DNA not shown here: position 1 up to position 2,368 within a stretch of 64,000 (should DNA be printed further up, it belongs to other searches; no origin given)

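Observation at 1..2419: Edge-truncated nuclease + STAND NTPase gene, missing from the ORF track, in an AT-richer islet next to thyA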

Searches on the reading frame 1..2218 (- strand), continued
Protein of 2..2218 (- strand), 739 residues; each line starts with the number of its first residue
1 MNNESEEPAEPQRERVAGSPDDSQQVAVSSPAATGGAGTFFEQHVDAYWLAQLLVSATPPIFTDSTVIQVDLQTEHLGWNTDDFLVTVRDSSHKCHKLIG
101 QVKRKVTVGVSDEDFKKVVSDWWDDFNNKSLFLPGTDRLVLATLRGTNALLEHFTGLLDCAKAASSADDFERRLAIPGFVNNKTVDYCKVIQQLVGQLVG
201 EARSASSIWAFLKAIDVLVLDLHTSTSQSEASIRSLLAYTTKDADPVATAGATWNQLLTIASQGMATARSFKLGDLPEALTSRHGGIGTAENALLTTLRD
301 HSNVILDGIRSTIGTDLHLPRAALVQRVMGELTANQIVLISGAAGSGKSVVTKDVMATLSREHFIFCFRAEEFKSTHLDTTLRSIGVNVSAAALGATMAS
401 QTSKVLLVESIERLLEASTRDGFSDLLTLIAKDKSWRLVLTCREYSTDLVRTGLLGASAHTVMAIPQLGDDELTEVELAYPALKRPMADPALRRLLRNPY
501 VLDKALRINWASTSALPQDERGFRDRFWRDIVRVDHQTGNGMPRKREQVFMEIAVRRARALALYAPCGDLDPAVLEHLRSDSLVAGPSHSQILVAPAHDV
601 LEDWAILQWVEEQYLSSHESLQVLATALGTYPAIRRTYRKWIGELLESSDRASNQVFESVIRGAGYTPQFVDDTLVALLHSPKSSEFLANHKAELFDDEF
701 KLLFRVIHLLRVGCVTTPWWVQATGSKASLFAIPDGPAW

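Call 17: search_protein_families(library=padloc, proteins=[L003:9959-15124:+, L019:10004-15082:+], max_evalue=0.01)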
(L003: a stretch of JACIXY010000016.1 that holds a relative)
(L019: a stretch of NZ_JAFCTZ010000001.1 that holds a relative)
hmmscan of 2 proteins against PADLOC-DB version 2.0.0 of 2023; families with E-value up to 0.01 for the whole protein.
L003:9959-15124:+ (1722 aa): 4 families
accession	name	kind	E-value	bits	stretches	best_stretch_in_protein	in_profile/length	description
PDLC02169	Avs4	-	2.7e-156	520.1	1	293-1715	166-1569/1570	-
PDLC02918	DUF626_VIII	-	0.00098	16.4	1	30-164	5-137/474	-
PDLC04790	PDC-S01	-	0.0037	14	1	317-355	11-49/422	-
PDLC05079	PDC-S73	-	0.0095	12.7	0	325-365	183-223/752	-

L019:10004-15082:+ (1693 aa): 2 families
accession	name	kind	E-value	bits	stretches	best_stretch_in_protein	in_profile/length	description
PDLC02169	Avs4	-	1.5e-147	491.1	1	270-1688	160-1569/1570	-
PDLC02918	DUF626_VIII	-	0.0014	15.9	1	14-92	6-81/474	-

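Call 18: search_protein_families(library=ncbifam, proteins=[L003:9959-15124:+, L019:10004-15082:+], max_evalue=0.01)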
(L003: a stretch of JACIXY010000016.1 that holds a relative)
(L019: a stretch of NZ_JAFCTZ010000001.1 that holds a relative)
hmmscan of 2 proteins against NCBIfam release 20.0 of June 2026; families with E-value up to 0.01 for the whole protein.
L003:9959-15124:+ (1722 aa): 1 family
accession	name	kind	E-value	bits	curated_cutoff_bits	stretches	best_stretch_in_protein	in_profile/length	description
NF041815.1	Avs4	equivalog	3.2e-167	558.3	1500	1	293-1714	162-1577/1579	AVAST type 4 anti-phage nuclease Avs4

L019:10004-15082:+ (1693 aa): 2 families
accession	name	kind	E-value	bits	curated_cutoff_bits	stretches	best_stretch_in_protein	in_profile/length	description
NF041815.1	Avs4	equivalog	1.1e-161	539.9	1500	1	267-1687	153-1577/1579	AVAST type 4 anti-phage nuclease Avs4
NF007601.2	PRK10247.1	equivalog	0.0045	16.5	292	1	297-343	8-54/204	iron efflux ABC transporter ATP-binding subunit FetA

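Call 19: search_protein_families(library=pfam, proteins=[L003:9959-15124:+, L019:10004-15082:+], max_evalue=0.1)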
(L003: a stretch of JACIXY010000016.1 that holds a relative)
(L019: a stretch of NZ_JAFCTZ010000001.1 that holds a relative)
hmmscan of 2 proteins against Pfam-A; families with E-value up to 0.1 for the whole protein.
L003:9959-15124:+ (1722 aa): 10 families
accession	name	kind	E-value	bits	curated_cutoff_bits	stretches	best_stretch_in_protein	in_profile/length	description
PF20703.3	nSTAND1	-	3.6e-10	40.5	27.1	1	314-476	14-195/379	Novel STAND NTPase 1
PF20720.3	nSTAND3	-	0.00013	22.1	27.2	1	323-451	7-121/155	Novel STAND NTPase 3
PF13191.12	AAA_16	-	0.00072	20.5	32.6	1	318-414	4-92/167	AAA ATPase domain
PF05729.18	NACHT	-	0.00099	19.4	26.7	1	335-473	2-156/167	NACHT domain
PF24883.2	NPHP3_N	-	0.0038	17.9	24.8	1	324-362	13-51/164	Nephrocystin 3, N-terminal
PF13401.12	AAA_22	-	0.0042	17.8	27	1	322-438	21-120/130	AAA domain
PF25199.1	nSTAND_NTPase5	-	0.021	15.1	34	1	318-349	20-57/145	Novel STAND NTPase 5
PF25201.1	nSTAND6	-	0.034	14.6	27.7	1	318-354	3-39/148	Novel STAND NTPase 6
PF13555.12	AAA_29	-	0.046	13.9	27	0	333-357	22-46/61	P-loop containing region of AAA domain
PF00931.28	NB-ARC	-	0.051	13.3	23.5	1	322-355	4-40/248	NB-ARC domain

L019:10004-15082:+ (1693 aa): 11 families
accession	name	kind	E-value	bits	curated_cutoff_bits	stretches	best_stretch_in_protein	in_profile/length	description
PF20703.3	nSTAND1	-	6.7e-07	29.7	27.1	1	301-459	18-195/379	Novel STAND NTPase 1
PF20720.3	nSTAND3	-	1.6e-05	25.1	27.2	1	306-459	7-148/155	Novel STAND NTPase 3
PF25199.1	nSTAND_NTPase5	-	0.00065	20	34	1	303-435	22-144/145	Novel STAND NTPase 5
PF13401.12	AAA_22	-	0.0009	20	27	1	315-421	4-120/130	AAA domain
PF13191.12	AAA_16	-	0.0077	17.2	32.6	1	315-364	23-79/167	AAA ATPase domain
PF00437.27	T2SSE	-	0.021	13.9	24.9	1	285-341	107-167/370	Type II/IV secretion system protein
PF13555.12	AAA_29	-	0.033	14.4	27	0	309-331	15-37/61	P-loop containing region of AAA domain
PF05729.18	NACHT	-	0.059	13.6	26.7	0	318-459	2-159/167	NACHT domain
PF01637.24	ATPase_2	-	0.06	13.6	33.2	0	312-370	16-69/225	ATPase domain predominantly from Archaea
PF09848.15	SLFN-g3_helicase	-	0.06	13.1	24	0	316-338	1-23/354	Schlafen group 3, DNA/RNA helicase domain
PF02562.22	PhoH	-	0.073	13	27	0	307-333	10-36/205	PhoH-like protein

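Call 23: search_solved_structures(query=window:1-2218:-, max_evalue=1, show_alignments=1)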
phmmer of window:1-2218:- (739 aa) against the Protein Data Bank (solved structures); distinct sequences matched with E-value up to 1: 3.
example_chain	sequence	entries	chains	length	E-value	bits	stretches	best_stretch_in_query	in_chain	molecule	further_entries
8dgf_A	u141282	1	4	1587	7.7e-30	107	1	295-717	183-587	ATP-binding protein Avs4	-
4v7e_CZ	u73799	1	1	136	0.52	11.7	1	321-420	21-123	60S ribosomal protein L27E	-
9jap_A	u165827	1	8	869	0.92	10.9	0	325-374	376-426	SIR2-like domain-containing protein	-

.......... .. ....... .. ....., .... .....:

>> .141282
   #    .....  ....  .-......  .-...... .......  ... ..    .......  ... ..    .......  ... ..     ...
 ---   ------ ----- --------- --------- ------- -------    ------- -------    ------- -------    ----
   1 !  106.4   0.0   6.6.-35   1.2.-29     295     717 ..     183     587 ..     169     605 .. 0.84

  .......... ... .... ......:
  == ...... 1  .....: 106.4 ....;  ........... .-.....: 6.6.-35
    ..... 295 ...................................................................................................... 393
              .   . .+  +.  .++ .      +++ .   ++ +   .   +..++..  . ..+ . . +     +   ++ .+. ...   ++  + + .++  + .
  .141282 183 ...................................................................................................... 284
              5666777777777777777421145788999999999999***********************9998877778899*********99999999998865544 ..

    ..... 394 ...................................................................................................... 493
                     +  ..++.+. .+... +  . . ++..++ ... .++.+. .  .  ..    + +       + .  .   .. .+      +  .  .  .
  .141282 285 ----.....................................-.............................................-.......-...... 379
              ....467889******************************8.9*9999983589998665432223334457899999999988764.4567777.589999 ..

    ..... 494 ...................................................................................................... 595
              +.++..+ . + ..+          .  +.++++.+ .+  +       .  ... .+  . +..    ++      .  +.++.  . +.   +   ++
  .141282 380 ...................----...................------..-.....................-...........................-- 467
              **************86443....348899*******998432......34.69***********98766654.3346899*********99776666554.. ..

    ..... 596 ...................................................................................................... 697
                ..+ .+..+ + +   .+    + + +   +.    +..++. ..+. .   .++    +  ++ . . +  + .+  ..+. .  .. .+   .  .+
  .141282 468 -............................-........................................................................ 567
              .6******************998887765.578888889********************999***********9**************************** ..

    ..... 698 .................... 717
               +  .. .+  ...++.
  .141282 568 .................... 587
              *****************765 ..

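Call 55: list_cluster_members(proteins=[window:2-2218:-])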
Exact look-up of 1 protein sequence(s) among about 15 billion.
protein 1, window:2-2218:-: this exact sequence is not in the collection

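Call 58: search_solved_structures(query=L003:9959-15124:+, max_evalue=0.01, show_alignments=0)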
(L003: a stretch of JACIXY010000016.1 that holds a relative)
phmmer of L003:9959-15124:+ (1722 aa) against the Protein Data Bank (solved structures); distinct sequences matched with E-value up to 0.01: 1.
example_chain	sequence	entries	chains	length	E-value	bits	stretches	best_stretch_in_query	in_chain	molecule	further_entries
8dgf_A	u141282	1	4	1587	4.5e-79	269.4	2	313-1176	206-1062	ATP-binding protein Avs4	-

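Call 60: search_protein_families(library=pfam, proteins=[L019:5088-7241:-, L019:15499-16779:-, L026:2880-5888:+, L039:15413-17731:-, L039:17728-19092:-, L061:4811-8452:+, L034:3960-6494:+, L034:7376-9646:+, L036:5318-9052:+, L047:5585-7438:+], max_evalue=0.00001)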
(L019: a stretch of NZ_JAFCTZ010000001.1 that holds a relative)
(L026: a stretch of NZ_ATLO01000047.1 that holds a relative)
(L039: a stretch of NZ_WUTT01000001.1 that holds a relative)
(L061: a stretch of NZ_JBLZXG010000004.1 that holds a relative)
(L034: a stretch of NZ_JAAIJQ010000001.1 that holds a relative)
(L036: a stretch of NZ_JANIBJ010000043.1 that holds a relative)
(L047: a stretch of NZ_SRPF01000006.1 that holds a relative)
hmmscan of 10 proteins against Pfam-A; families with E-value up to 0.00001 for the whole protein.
L019:5088-7241:- (717 aa): 2 families
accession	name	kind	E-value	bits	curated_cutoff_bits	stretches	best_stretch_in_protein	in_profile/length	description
PF13166.12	AAA_13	-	3.1e-113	380.3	36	1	17-703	8-712/713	AAA domain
PF13304.12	AAA_21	-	3e-06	28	27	0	414-569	192-301/304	AAA domain, putative AbiEii toxin, Type IV TA system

L019:15499-16779:- (426 aa): 3 families
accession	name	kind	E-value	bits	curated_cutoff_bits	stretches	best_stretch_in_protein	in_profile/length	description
PF00817.25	IMS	-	2.7e-36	125.2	23.2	1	11-153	1-147/148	impB/mucB/samB family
PF11799.13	IMS_C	-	2e-17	64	20.7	1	248-355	2-101/109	impB/mucB/samB family C-terminal domain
PF13438.11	DUF4113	-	4.2e-15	55.9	24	1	374-423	2-51/51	Domain of unknown function (DUF4113)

L026:2880-5888:+ (1002 aa): 7 families
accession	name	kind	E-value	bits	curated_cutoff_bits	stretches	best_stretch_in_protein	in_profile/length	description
PF00360.26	PHY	-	2.9e-38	131.5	27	1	337-524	7-176/183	Phytochrome region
PF02518.31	HATPase_c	-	7.4e-33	113.8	26.4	1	657-762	2-108/111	Histidine kinase-, DNA gyrase B-, and HSP90-like ATPase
PF08446.17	PAS_2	-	2.2e-25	89.9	21.4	1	25-128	1-106/107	PAS fold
PF07536.20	HWE_HK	-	1.8e-23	83.5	22.8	1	810-889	1-82/83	HWE histidine kinase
PF01590.32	GAF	-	5.1e-16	59.9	22.4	1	153-304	2-122/133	GAF domain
PF00512.31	HisKA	-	1.8e-15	57.2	26.9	1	541-611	2-66/66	His Kinase A (phospho-acceptor) domain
PF07568.18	HisKA_2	-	1.4e-06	28.7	22.3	1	810-864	1-57/76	Histidine kinase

L039:15413-17731:- (772 aa): 6 families
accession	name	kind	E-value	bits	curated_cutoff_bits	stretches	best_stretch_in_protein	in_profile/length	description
PF00122.25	E1-E2_ATPase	-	3.5e-56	190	28.1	1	253-434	2-180/181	E1-E2 ATPase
PF00702.32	Hydrolase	-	5.2e-38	131.8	26.4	1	451-668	1-191/191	haloacid dehalogenase-like hydrolase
PF04945.19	YHS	-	6.3e-14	52.2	30.3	1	9-54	1-45/47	YHS domain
PF19335.5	HMBD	-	2.8e-13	50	23.6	1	69-95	2-28/28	Heavy metal binding domain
PF08282.18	Hydrolase_3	-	6.7e-07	29.7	20.9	0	642-696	197-251/255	haloacid dehalogenase-like hydrolase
PF12710.13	HAD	-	9.9e-06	26.5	27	0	592-664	91-188/189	haloacid dehalogenase-like hydrolase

L039:17728-19092:- (454 aa): 2 families
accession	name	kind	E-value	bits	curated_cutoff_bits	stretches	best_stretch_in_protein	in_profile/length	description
PF13520.12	AA_permease_2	-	1.4e-28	100.5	27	1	12-394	1-398/427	Amino acid permease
PF00324.27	AA_permease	-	3.3e-18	66.1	24.6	1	21-364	6-364/470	Amino acid permease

L061:4811-8452:+ (1213 aa): 0 families

L034:3960-6494:+ (844 aa): 1 family
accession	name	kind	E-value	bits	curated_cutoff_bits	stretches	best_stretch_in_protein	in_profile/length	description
PF13148.11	DUF3987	-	1.7e-51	176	27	1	435-766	1-363/364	Protein of unknown function (DUF3987)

L034:7376-9646:+ (756 aa): 5 families
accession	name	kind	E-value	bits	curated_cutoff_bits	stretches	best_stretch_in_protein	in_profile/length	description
PF00580.27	UvrD-helicase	-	3.2e-42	145.5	23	1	7-267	2-263/271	UvrD/REP helicase N-terminal domain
PF13361.12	UvrD_C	-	4.6e-21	76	25.6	1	553-608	285-345/350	UvrD-like helicase C-terminal domain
PF13245.12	AAA_19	-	7.7e-17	62.2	25.1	1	19-258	12-132/134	AAA domain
PF13604.12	AAA_30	-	4.9e-10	39.9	27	0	171-302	46-169/191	AAA domain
PF13538.12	UvrD_C_2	-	1.8e-09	37.7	27.4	1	557-609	4-52/52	UvrD-like helicase C-terminal domain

L036:5318-9052:+ (1244 aa): 4 families
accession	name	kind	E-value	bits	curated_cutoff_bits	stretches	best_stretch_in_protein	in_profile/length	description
PF13476.12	AAA_23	-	5e-25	89.8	27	1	6-226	2-195/201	AAA domain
PF13558.12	SbcC_Walker_B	-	1.8e-10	41.4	27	1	1135-1203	14-89/90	SbcC/RAD50-like, Walker B motif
PF02463.25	SMC_N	-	1.3e-08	35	40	0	442-1236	135-216/220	RecF/RecN/SMC N terminal domain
PF13555.12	AAA_29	-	4.5e-06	26.8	27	0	27-55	19-47/61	P-loop containing region of AAA domain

L047:5585-7438:+ (617 aa): 6 families
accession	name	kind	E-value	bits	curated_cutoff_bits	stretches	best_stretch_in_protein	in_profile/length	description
PF04546.19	Sigma70_ner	-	5.3e-62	209.9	29.7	1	142-348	1-210/210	Sigma-70, non-essential region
PF04539.22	Sigma70_r3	-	9e-30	103.1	25.3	1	458-534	1-77/78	Sigma-70 region 3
PF03979.19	Sigma70_r1_1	-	1.2e-28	99.3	22.5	1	7-80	2-74/81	Sigma-70 factor, region 1.1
PF04542.20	Sigma70_r2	-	5.9e-24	84.1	24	1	379-449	1-71/71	Sigma-70 region 2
PF04545.22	Sigma70_r4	-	1.3e-19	69.9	24.1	1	547-600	1-50/50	Sigma-70, region 4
PF00140.25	Sigma70_r1_2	-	8.6e-13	48.5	22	1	101-131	1-31/34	Sigma-70 factor, region 1.2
